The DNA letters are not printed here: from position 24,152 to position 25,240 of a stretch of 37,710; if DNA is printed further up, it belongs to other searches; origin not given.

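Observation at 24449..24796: CysD homologue carries the CC...CxxC cysteine set characteristic of Fe-S APS reductases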

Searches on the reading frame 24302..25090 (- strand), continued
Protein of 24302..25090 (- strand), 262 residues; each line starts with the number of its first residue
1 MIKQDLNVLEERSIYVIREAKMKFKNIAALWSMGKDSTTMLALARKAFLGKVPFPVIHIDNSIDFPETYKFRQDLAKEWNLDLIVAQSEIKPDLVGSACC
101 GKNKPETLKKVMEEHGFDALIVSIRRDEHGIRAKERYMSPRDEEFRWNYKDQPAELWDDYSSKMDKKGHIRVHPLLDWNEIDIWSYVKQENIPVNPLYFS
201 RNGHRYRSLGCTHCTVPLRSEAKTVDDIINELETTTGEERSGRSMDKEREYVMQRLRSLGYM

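Call 15: search_protein_representatives(protein=window:24302-25090:-)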
Query: 262 residues. Proteins with E-value up to 0.001 (for the whole library): 4994; up to 1e-10: 1806; up to 1e-30: 236. The best 150 are listed.
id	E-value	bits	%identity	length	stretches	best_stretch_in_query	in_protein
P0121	2.0e-103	361.7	60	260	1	6-262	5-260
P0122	2.0e-88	312.6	52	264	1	4-262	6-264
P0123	7.0e-88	310.8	55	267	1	6-262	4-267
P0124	1.1e-84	300.4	56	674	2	137-262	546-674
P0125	6.8e-84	297.7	44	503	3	6-202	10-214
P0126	5.8e-83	294.6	48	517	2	5-262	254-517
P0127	1.1e-77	277.4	53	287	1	7-261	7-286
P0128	2.0e-77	276.5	55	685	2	99-262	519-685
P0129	2.0e-73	263.4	51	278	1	4-262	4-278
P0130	2.1e-73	263.4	52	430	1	4-262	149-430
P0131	1.2e-72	260.8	51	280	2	6-162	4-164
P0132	2.0e-72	260.1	50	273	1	6-262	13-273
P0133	7.7e-72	258.2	54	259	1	14-261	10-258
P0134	5.6e-71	255.4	49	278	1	6-262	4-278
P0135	3.4e-67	243.0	48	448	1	10-262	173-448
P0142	9.4e-63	228.4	50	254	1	7-262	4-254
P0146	1.7e-60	221.0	49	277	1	8-262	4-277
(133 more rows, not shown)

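Call 20: list_cluster_members(proteins=[P0121, P0122, P0123, P0127, P0129, P0132, P0133, P0142, P0146, P0134])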
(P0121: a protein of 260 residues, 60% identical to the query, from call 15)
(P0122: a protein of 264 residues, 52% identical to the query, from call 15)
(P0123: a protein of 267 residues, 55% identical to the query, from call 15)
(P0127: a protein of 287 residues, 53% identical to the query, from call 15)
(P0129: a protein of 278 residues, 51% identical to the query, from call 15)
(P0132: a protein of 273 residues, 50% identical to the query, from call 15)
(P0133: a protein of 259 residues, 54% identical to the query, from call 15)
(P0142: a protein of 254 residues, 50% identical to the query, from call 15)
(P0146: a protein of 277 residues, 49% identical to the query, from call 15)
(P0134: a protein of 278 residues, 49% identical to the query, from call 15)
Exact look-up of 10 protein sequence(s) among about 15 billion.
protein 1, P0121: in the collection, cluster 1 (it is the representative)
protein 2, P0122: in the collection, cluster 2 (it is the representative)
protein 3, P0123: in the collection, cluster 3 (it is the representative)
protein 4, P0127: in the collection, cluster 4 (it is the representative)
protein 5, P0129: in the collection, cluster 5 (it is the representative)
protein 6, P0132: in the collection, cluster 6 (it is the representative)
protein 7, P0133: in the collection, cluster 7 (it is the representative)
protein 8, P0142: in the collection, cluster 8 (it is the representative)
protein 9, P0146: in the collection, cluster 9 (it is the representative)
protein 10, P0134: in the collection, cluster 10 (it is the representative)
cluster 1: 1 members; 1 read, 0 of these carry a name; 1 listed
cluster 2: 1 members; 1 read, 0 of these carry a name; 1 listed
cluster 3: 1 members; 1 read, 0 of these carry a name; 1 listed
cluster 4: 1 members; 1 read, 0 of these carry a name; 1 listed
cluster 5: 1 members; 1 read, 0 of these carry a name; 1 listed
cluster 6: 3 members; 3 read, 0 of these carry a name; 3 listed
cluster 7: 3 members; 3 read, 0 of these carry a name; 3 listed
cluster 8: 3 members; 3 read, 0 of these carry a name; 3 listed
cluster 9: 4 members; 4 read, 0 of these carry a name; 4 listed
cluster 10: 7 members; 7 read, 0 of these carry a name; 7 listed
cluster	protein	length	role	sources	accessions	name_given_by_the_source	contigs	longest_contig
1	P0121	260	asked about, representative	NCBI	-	-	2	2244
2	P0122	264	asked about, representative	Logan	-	-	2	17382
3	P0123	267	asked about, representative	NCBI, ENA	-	-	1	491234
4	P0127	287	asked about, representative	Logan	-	-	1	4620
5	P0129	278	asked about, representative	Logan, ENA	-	-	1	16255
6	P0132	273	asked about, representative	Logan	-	-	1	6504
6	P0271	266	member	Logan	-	-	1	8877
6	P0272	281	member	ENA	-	-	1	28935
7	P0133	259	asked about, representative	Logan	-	-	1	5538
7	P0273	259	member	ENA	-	-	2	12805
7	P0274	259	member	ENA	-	-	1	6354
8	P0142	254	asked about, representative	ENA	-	-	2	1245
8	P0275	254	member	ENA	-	-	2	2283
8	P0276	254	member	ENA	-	-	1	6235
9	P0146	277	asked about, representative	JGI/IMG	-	-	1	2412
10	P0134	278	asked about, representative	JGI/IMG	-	-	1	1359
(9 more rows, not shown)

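Call 24: find_related_loci(query=A2, collection=genome_contigs, flank=8000)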
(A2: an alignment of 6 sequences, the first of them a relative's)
Query A2 (262 aa) in genome_contigs; peptide patterns used: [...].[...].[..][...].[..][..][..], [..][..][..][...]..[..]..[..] (x = any residue, [..] = any of these).
600 stretches matched a pattern (row limit reached: there are more); 583 encode a relative of the query (tblastn E <= 1e-3); the best 80 are kept; 80 distinct loci.
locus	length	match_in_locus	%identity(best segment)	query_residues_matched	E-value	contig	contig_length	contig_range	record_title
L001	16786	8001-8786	87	1-262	4e-160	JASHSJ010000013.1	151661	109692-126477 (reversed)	MAG: Candidatus Micrarchaeota archaeon isolate JOPF124 JOPF_NEAR_contig_391947, whole genome shotgun sequence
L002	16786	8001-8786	85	1-262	1e-158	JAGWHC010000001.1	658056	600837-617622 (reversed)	MAG: Candidatus Micrarchaeota archaeon isolate REEA67 REEA67_1_length_658056_cov_14.283628, whole genome shotgun sequenc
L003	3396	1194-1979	85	1-262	5e-163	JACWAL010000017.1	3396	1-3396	MAG: Candidatus Micrarchaeota archaeon isolate A_MIC_10 k141_206820, whole genome shotgun sequence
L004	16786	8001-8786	84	1-262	5e-156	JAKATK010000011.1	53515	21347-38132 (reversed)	MAG: Candidatus Micrarchaeota archaeon isolate YP2.bin58 NODE_616_length_53515_cov_11.385517, whole genome shotgun seque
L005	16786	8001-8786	87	1-262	3e-156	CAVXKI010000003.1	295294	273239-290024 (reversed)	MAG: uncultured Candidatus Micrarchaeota archaeon isolate MFD09222.bin.2.172 genome assembly, contig: contig_117066, who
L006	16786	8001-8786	82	1-262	2e-155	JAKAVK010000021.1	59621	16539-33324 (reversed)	MAG: Candidatus Micrarchaeota archaeon isolate YP3.bin93 NODE_634_length_59621_cov_6.18222, whole genome shotgun sequenc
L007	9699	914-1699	83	1-262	4e-155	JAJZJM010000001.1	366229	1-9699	MAG: Candidatus Micrarchaeota archaeon isolate LSA5.bin40 NODE_4_length_366229_cov_15.192493, whole genome shotgun seque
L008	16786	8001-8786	82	1-262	3e-153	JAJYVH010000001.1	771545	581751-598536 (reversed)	MAG: Candidatus Micrarchaeota archaeon isolate FK1.bin85 NODE_5_length_771545_cov_9.506659, whole genome shotgun sequenc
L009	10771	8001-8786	85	1-262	3e-152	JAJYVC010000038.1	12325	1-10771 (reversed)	MAG: Candidatus Micrarchaeota archaeon isolate FK1.bin66 NODE_5483_length_12325_cov_1.934170, whole genome shotgun seque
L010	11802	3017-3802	81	1-262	4e-152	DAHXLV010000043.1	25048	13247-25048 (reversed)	MAG TPA_asm: Candidatus Micrarchaeota archaeon isolate clean1605 k141_772663, whole genome shotgun sequence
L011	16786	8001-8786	82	1-262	1e-151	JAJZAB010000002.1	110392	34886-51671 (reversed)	MAG: Candidatus Micrarchaeota archaeon isolate FK5.bin71 NODE_144_length_110392_cov_24.830155, whole genome shotgun sequ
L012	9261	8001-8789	81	1-262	5e-151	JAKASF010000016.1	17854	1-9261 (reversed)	MAG: Candidatus Micrarchaeota archaeon isolate YP1.bin29 NODE_2571_length_17854_cov_2.102386, whole genome shotgun seque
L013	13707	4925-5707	80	1-262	4e-149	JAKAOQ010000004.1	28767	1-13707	MAG: Candidatus Micrarchaeota archaeon isolate YF1.bin22 NODE_1654_length_28767_cov_6.195705, whole genome shotgun seque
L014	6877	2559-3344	79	1-262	2e-148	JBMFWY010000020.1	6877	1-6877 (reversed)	MAG: Candidatus Micrarchaeia archaeon isolate KM4364-30 NODE_20_length_6877_cov_4.962059, whole genome shotgun sequence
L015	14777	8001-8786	79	1-262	2e-147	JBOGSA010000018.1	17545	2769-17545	MAG: Candidatus Micrarchaeales archaeon isolate TC-S_metawrap_bin.151 k127_1818282, whole genome shotgun sequence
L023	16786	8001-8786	78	1-262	3e-144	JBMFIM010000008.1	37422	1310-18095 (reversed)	MAG: Candidatus Micrarchaeia archaeon isolate KM4324-23 NODE_8_length_37422_cov_7.718758, whole genome shotgun sequence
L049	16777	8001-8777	69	4-262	2e-129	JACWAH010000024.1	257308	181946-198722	MAG: Thermoplasmatales archaeon isolate A_EUR_06 k141_453714, whole genome shotgun sequence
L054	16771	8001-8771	66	6-262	2e-117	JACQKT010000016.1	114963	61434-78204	MAG: Candidatus Liptonbacteria bacterium isolate NC_groundwater_1184_Ag_S-0.1um_47_66 S_p1_S3_coassembly_k141_829671, wh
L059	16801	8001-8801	59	2-262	3e-108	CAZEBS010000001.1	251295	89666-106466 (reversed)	MAG TPA_asm: uncultured Candidatus Bathyarchaeia archaeon isolate SRP323688_co1_125 genome assembly, contig: NODE_72_len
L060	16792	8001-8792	57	5-262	1e-107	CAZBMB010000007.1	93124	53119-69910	MAG TPA_asm: uncultured Dehalococcoidaceae bacterium isolate binchicken_co178_264 genome assembly, contig: NODE_485_leng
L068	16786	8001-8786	58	6-262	3e-106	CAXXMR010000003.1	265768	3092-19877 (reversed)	MAG: Sedimentisphaerales bacterium isolate 9f8913db-8c50-4d63-8851-15559f03b31b genome assembly, contig: contig_3, whole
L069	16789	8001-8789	59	6-262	8e-106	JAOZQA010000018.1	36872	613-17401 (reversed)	MAG: Thermoplasmatota archaeon isolate GMC4.metabat2.49 GMC4_642_length_36872_cov_21.140316, whole genome shotgun sequen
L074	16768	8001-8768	58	6-262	8e-105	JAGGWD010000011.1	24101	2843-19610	MAG: bacterium isolate AUK117 PB_MBMC_071_c_000000000010, whole genome shotgun sequence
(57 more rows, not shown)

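Call 28: find_homologous_proteins(query=A1, max_evalue=1e-10)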
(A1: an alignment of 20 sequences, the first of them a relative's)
Query A1 (20 sequences) (262 aa, profile of the alignment): 5736 proteins with E <= 1e-10 among 8000 candidates; the best 120 are listed.
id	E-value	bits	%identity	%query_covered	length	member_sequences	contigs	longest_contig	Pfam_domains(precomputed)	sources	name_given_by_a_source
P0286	1.2e-136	472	54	98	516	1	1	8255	PF01507.26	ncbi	-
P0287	1.4e-127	442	61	98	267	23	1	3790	PF01507.26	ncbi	-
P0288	5.7e-127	440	59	98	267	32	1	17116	PF01507.26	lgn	-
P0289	7.6e-126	437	59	99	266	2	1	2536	PF01507.26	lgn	-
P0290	7.9e-126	437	60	98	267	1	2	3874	PF01507.26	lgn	-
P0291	1.1e-125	436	60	97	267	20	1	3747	PF01507.26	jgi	-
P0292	1.2e-125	436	62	98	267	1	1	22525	PF01507.26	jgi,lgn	jgi:sulfate adenylyltransferase subunit 2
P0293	1.3e-125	436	59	98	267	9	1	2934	PF01507.26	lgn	-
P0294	1.4e-125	436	60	98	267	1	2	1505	PF01507.26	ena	-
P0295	1.4e-125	436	60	98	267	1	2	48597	PF01507.26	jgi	-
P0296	1.6e-125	436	59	98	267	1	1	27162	PF01507.26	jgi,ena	-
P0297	1.8e-125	435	60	100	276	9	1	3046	PF01507.26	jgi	-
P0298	2.9e-125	435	58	98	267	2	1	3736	PF01507.26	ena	-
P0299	2.9e-125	435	60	98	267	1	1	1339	PF01507.26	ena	-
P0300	3.5e-125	434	58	98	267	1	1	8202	PF01507.26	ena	-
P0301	3.6e-125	434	58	98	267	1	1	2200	PF01507.26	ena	-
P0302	4.6e-125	434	59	100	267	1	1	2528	PF01507.26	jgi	-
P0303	5.2e-125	434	61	100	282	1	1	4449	PF01507.26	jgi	-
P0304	5.2e-125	434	58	100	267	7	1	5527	PF01507.26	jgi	-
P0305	5.5e-125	434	60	98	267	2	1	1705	PF01507.26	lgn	-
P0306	6.5e-125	434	58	98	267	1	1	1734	PF01507.26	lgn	-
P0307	6.5e-125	434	60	99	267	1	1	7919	PF01507.26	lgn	-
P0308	7.3e-125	433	63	98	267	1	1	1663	PF01507.26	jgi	-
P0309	7.4e-125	433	63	98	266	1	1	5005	PF01507.26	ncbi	-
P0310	8.1e-125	433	58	98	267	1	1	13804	PF01507.26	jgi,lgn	-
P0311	8.9e-125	433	57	98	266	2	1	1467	PF01507.26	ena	-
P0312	8.9e-125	433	63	98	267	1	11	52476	PF01507.26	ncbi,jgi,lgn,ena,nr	ncbi:sulfate adenylyltransferase subunit 2 [Candidatus Bathyarchaeota archaeon]|nr:MAG: sulfate aden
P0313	1.1e-124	433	60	98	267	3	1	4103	PF01507.26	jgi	-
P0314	1.3e-124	433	60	97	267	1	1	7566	PF01507.26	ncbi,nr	ncbi:sulfate adenylyltransferase subunit CysD [Candidatus Bathyarchaeota archaeon]|nr:sulfate adenyl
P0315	1.5e-124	432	63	98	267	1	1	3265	PF01507.26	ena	-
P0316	1.5e-124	432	57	98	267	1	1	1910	PF01507.26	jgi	-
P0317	1.6e-124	432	59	98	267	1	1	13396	PF01507.26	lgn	-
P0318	1.7e-124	432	60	99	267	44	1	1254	PF01507.26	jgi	-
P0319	1.7e-124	432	57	98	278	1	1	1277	PF01507.26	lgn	-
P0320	1.8e-124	432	59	98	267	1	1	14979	PF01507.26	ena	-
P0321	1.8e-124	432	59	100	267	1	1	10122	PF01507.26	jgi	jgi:sulfate adenylyltransferase subunit 2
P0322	1.8e-124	432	57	98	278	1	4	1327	PF01507.26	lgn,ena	-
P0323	1.9e-124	432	56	98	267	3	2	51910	PF01507.26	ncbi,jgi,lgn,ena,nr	ncbi:MAG: sulfate adenylyltransferase subunit 2 [Candidatus Aenigmarchaeota archaeon]|nr:sulfate ade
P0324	2.0e-124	432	60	99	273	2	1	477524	PF01507.26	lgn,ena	-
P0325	2.0e-124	432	57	99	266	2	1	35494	PF01507.26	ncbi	-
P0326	2.1e-124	432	58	98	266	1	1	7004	PF01507.26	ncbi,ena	-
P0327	2.2e-124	432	63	98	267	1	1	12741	PF01507.26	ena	-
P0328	2.2e-124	432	57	98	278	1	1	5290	PF01507.26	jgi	-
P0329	2.3e-124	432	59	98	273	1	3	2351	PF01507.26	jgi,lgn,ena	-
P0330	2.3e-124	432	63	98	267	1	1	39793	PF01507.26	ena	-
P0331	2.3e-124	432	58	98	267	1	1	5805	PF01507.26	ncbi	-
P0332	2.3e-124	432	62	98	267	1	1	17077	PF01507.26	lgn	-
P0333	2.5e-124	432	58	98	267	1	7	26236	PF01507.26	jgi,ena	-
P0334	2.5e-124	432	57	100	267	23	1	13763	PF01507.26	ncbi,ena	-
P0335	2.5e-124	432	64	98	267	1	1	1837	PF01507.26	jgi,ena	-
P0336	2.5e-124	432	57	100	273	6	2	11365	PF01507.26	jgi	jgi:sulfate adenylyltransferase subunit 2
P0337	2.6e-124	432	60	98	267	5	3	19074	PF01507.26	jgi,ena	-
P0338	3.0e-124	431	59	98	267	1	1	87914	PF01507.26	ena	-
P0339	3.7e-124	431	58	100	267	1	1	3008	PF01507.26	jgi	jgi:sulfate adenylyltransferase subunit 2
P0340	3.8e-124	431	57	98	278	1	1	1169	PF01507.26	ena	-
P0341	4.0e-124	431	57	100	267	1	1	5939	PF01507.26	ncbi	ncbi:MAG: sulfate adenylyltransferase subunit CysD [Candidatus Methanospirareceae archaeon]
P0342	4.3e-124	431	59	98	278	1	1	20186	PF01507.26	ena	-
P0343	4.8e-124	431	64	98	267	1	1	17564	PF01507.26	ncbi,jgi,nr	ncbi:MAG: sulfate adenylyltransferase [Candidatus Bathyarchaeota archaeon B26-1]|nr:MAG: sulfate ade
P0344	4.8e-124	431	60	98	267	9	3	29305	PF01507.26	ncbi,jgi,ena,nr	ncbi:sulfate adenylyltransferase [Candidatus Bathyarchaeota archaeon ex4484_231]|nr:MAG: sulfate ade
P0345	4.9e-124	431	58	98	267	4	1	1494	PF01507.26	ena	-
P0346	5.2e-124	431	63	97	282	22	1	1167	PF01507.26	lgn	-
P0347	5.2e-124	431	59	98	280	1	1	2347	PF01507.26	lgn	-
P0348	5.4e-124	431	58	99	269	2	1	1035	PF01507.26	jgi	jgi:sulfate adenylyltransferase subunit 2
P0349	5.6e-124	430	57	98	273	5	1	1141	PF01507.26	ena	-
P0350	5.9e-124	430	58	98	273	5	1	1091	PF01507.26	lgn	-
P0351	6.2e-124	430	61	98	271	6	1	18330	PF01507.26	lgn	-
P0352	6.2e-124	430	57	100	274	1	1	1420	PF01507.26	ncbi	-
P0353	6.6e-124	430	60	98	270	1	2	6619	PF01507.26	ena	-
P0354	7.1e-124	430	58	98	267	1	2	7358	PF01507.26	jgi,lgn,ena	-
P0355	7.2e-124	430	57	100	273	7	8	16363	PF01507.26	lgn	-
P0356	7.3e-124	430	61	97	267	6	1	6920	PF01507.26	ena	-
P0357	7.3e-124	430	58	98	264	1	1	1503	PF01507.26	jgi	jgi:sulfate adenylyltransferase subunit 2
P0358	8.0e-124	430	58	98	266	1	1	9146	PF01507.26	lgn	-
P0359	8.3e-124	430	59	98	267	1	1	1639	PF01507.26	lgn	-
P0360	8.3e-124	430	59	98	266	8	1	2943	PF01507.26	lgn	-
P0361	8.5e-124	430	60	98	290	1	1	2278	PF01507.26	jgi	-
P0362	8.8e-124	430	58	98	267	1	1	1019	PF01507.26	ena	-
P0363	9.1e-124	430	60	97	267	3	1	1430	PF01507.26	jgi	-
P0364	1.1e-123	430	58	100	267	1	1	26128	PF01507.26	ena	-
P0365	1.1e-123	430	60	98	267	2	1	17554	PF01507.26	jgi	jgi:sulfate adenylyltransferase subunit 2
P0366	1.1e-123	430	58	98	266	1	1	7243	PF01507.26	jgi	jgi:sulfate adenylyltransferase subunit 2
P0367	1.1e-123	430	57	98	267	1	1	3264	PF01507.26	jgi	-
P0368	1.1e-123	430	58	98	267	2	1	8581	PF01507.26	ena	-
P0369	1.1e-123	429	60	98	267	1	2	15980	PF01507.26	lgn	-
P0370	1.3e-123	429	61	97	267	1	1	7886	PF01507.26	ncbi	-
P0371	1.3e-123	429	56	98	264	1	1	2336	PF01507.26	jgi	jgi:sulfate adenylyltransferase subunit 2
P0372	1.3e-123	429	60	100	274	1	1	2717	PF01507.26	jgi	jgi:sulfate adenylyltransferase subunit 2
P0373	1.3e-123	429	59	98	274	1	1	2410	PF01507.26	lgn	-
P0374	1.4e-123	429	55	100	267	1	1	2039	PF01507.26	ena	-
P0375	1.5e-123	429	59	98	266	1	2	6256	PF01507.26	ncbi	-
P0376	1.9e-123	429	58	100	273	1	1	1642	PF01507.26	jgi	jgi:sulfate adenylyltransferase subunit 2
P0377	2.0e-123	429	61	98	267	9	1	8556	PF01507.26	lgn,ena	-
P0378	2.1e-123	429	57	98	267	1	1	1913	PF01507.26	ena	-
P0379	2.1e-123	429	58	98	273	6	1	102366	PF01507.26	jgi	-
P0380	2.2e-123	429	57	98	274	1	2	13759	PF01507.26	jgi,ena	-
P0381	2.3e-123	428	57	98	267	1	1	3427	PF01507.26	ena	-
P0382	2.4e-123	428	59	100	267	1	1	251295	PF01507.26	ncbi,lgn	-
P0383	2.5e-123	428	59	98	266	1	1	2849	PF01507.26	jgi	jgi:sulfate adenylyltransferase subunit 2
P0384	2.5e-123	428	63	97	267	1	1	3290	PF01507.26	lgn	-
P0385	2.6e-123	428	59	98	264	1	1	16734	PF01507.26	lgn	-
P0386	2.7e-123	428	57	98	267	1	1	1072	PF01507.26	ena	-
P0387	2.8e-123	428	58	98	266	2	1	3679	PF01507.26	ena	-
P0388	3.0e-123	428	60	98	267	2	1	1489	PF01507.26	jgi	-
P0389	3.2e-123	428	57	98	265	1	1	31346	PF01507.26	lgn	-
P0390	3.3e-123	428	56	97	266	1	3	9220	PF01507.26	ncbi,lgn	-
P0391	3.4e-123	428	57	100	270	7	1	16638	PF01507.26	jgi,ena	-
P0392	3.8e-123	428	57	98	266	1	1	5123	PF01507.26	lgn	-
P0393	4.3e-123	428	60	98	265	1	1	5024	PF01507.26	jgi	jgi:sulfate adenylyltransferase subunit 2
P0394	4.3e-123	428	59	98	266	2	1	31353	PF01507.26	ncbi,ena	-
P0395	4.5e-123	428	57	98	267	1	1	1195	PF01507.26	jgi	jgi:sulfate adenylyltransferase subunit 2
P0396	4.9e-123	427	56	98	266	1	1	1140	PF01507.26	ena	-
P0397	5.0e-123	427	59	98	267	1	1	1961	PF01507.26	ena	-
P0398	5.1e-123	427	59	98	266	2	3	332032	PF01507.26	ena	-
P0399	5.5e-123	427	59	100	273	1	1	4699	PF01507.26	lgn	-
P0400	5.5e-123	427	59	98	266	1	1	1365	PF01507.26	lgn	-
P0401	5.6e-123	427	55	100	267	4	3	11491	PF01507.26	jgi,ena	-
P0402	5.6e-123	427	59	98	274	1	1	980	PF01507.26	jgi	jgi:sulfate adenylyltransferase subunit 2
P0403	5.9e-123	427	59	98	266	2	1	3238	PF01507.26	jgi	-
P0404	6.0e-123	427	59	98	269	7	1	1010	PF01507.26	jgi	jgi:sulfate adenylyltransferase subunit 2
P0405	6.1e-123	427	59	98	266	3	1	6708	PF01507.26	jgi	jgi:sulfate adenylyltransferase subunit 2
